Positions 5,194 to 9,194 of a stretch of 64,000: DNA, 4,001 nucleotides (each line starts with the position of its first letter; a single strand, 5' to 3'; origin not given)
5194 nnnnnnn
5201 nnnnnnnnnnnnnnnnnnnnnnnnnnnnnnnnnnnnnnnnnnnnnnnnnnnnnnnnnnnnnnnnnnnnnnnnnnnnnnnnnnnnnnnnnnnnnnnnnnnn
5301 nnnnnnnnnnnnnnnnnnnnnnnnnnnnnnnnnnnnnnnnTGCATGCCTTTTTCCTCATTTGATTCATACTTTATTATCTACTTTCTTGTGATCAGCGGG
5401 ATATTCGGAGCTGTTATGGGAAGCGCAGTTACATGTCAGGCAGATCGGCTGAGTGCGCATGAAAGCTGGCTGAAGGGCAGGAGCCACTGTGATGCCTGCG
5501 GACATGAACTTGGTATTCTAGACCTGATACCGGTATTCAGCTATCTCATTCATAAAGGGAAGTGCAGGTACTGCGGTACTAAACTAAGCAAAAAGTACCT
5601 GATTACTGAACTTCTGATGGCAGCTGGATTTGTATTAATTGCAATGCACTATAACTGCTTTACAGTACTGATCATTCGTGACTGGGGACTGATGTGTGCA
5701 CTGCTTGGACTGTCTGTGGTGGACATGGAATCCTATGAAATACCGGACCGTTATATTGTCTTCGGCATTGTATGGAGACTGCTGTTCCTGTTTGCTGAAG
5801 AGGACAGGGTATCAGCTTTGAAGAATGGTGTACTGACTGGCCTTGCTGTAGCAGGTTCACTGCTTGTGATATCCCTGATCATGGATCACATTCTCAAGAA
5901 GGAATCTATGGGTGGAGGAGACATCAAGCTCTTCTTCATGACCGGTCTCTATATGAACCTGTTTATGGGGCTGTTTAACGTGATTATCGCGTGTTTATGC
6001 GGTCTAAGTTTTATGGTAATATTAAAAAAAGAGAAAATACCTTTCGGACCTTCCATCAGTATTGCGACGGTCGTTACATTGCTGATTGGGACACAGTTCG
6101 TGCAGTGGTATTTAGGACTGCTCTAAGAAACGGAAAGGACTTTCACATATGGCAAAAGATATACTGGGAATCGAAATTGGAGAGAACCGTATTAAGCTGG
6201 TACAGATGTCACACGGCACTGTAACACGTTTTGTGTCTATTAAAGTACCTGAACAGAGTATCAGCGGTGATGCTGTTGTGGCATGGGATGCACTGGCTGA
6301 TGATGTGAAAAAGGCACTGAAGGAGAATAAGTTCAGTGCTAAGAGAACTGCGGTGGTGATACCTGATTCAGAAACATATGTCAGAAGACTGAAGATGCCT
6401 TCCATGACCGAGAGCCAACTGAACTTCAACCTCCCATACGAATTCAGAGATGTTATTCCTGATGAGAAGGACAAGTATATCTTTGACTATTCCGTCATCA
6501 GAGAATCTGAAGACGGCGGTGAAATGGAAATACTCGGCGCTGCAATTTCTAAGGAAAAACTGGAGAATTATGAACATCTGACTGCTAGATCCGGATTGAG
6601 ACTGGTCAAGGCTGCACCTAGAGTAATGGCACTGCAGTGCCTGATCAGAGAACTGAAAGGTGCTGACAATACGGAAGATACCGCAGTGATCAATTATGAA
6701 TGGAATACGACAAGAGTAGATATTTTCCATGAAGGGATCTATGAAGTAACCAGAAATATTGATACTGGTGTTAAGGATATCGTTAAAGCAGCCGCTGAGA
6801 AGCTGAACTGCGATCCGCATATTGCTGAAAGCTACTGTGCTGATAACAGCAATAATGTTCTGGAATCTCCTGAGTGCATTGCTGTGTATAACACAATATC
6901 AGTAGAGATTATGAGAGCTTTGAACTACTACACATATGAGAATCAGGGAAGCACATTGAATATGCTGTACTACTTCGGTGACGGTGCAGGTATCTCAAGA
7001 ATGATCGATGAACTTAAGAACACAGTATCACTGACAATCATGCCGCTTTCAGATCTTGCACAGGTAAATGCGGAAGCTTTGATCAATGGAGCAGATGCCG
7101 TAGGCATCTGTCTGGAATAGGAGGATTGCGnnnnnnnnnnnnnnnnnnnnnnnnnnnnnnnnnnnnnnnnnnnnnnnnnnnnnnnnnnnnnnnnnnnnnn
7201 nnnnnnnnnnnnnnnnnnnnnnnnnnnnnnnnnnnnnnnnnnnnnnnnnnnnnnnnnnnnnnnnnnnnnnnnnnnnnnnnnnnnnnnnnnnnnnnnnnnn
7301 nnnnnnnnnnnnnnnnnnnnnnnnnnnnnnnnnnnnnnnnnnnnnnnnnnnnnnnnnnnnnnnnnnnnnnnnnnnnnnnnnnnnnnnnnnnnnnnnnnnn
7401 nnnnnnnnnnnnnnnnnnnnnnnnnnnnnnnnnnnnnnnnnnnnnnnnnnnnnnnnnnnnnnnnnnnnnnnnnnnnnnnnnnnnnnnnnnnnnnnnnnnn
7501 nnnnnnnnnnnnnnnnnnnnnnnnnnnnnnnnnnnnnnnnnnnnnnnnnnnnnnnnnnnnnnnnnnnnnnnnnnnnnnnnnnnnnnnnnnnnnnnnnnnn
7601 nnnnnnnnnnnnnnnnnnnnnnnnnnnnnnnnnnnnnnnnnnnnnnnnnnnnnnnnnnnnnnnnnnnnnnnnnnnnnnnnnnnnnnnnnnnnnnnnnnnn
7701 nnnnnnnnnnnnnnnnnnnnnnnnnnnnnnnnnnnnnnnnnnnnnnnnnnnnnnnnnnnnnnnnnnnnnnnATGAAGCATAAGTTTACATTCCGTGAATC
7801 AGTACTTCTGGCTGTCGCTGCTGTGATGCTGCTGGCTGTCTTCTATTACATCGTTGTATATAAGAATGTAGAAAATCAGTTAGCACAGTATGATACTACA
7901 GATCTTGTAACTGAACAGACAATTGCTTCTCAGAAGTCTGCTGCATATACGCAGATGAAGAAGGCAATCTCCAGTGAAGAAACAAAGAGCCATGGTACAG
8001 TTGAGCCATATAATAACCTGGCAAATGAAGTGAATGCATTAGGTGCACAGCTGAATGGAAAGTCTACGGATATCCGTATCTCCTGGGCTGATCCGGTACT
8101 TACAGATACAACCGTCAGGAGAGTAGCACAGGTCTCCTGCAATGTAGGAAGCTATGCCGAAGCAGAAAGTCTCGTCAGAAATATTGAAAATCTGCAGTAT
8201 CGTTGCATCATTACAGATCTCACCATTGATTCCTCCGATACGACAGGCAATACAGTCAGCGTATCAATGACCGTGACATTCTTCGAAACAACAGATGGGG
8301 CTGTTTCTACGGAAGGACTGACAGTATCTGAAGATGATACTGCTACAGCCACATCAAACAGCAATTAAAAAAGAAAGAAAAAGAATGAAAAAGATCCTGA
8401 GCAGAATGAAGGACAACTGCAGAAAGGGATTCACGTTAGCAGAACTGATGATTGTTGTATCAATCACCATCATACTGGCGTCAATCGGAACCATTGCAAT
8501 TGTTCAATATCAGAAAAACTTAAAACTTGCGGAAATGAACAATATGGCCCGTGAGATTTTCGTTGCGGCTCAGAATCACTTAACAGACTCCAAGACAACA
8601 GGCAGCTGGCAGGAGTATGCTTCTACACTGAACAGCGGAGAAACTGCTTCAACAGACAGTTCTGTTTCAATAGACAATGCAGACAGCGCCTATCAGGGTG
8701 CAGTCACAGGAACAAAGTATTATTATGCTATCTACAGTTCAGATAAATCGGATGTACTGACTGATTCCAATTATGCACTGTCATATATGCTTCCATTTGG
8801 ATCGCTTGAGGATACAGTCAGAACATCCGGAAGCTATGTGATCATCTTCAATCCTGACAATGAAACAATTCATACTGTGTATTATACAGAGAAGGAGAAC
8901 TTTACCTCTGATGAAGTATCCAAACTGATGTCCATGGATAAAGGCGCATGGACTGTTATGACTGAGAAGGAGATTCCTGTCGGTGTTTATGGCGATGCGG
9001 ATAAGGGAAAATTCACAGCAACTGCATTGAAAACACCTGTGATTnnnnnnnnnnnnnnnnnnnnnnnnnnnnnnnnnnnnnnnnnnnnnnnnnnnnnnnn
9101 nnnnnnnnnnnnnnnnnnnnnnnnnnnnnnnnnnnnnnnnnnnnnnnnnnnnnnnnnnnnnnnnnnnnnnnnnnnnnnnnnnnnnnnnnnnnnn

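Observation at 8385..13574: ~1,730-aa giant pilin: class III signal fused to two beta-helix modules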

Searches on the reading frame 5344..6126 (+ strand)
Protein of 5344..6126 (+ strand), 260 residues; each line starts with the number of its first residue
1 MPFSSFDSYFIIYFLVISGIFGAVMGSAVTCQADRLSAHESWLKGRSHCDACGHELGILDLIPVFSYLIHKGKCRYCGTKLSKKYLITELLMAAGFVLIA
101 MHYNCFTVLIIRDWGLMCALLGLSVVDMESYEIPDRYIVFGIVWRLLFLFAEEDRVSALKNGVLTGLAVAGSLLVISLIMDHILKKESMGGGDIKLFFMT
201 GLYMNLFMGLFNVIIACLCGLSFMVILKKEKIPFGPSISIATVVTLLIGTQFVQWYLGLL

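Call 6: search_protein_families(library=pfam, proteins=[window:5344-6126:+], max_evalue=0.01)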
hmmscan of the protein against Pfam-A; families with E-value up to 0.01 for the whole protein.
window:5344-6126:+ (260 aa): 2 families
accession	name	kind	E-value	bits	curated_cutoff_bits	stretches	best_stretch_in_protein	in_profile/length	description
PF06750.18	A24_N_bact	-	4.9e-26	91.1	23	1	20-103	1-84/84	Bacterial Peptidase A24 N-terminal domain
PF01478.23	Peptidase_A24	-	4.6e-12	46.7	26.5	1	116-224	3-103/104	Type IV leader peptidase family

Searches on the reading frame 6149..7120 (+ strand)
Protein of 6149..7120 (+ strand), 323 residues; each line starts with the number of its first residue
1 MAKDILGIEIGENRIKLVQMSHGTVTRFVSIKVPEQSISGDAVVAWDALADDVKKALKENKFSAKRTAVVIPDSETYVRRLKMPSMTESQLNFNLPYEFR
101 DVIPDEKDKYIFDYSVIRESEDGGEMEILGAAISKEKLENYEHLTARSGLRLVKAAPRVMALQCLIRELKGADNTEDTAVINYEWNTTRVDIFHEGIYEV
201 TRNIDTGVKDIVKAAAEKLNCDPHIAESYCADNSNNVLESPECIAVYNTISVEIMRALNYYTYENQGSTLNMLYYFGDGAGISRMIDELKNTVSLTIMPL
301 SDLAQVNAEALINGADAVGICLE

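Call 6: search_protein_families(library=pfam, proteins=[window:6149-7120:+], max_evalue=0.01)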
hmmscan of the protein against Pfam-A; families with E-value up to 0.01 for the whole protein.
window:6149-7120:+ (323 aa): 1 family
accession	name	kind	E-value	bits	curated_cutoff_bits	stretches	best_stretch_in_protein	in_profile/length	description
PF11104.14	PilM_2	-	2.1e-19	70.1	27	1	7-297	1-302/340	Type IV pilus assembly protein PilM;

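Call 10: search_protein_families(library=ncbifam, proteins=[window:6149-7120:+], max_evalue=0.1)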
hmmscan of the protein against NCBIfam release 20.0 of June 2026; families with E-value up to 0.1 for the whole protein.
window:6149-7120:+ (323 aa): 2 families
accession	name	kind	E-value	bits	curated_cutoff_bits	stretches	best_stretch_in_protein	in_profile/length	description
TIGR01175.1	pilM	subfamily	2.4e-33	115.6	133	1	5-311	5-324/348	type IV pilus assembly protein PilM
NF045709.1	Amuc_1101_fam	equivalog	2.8e-13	49.6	650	1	3-313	5-328/608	Amuc_1101 family PilM-like pilus complex protein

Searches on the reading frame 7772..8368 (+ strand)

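Call 6: search_protein_families(library=pfam, proteins=[window:7772-8368:+], max_evalue=0.01)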
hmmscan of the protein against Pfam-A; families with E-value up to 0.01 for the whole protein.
window:7772-8368:+ (198 aa): 1 family
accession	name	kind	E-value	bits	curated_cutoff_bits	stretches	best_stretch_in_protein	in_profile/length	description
PF04612.17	T2SSM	-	0.00023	21.8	27.8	1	6-65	12-73/160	Type II secretion system (T2SS), protein M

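Call 10: search_protein_families(library=ncbifam, proteins=[window:7772-8368:+], max_evalue=0.1)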
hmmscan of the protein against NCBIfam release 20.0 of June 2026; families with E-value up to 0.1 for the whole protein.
window:7772-8368:+ (198 aa): 1 family
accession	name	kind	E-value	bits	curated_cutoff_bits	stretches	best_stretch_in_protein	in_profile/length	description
NF007274.0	PRK09731.1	exception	0.017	14.8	352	1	8-61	35-88/178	GspM family type II secretion system protein YghD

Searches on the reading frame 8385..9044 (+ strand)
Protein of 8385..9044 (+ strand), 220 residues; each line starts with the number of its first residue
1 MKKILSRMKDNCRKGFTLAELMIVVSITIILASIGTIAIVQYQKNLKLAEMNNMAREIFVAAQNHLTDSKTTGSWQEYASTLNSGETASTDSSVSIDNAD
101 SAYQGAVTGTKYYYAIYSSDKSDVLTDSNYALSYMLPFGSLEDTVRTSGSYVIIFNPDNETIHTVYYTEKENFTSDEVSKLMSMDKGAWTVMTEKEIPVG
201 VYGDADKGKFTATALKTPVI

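Call 13: search_protein_families(library=pfam, proteins=[window:8385-9044:+], max_evalue=10)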
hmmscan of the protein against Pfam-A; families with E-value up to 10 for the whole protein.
window:8385-9044:+ (220 aa): 5 families
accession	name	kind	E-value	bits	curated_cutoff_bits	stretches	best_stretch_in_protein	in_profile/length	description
PF07963.17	N_methyl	-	9.7e-06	25.4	21.2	1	11-34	2-25/27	Prokaryotic N-terminal methylation motif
PF01594.21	AI-2E_transport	-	0.092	12.3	34.3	1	15-96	52-136/327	AI-2E family transporter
PF06482.17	Endostatin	-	0.14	12.2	29.4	1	93-161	68-135/170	Collagenase NC10 and Endostatin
PF24767.1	UBA_At5g58720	-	0.15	12.4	27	1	92-106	15-29/44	At5g58720 UBA-like domain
PF20920.2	DAXX_hist_bd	-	0.16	12.3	27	1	43-86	5-50/84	Death domain-associated protein 6, histone binding domain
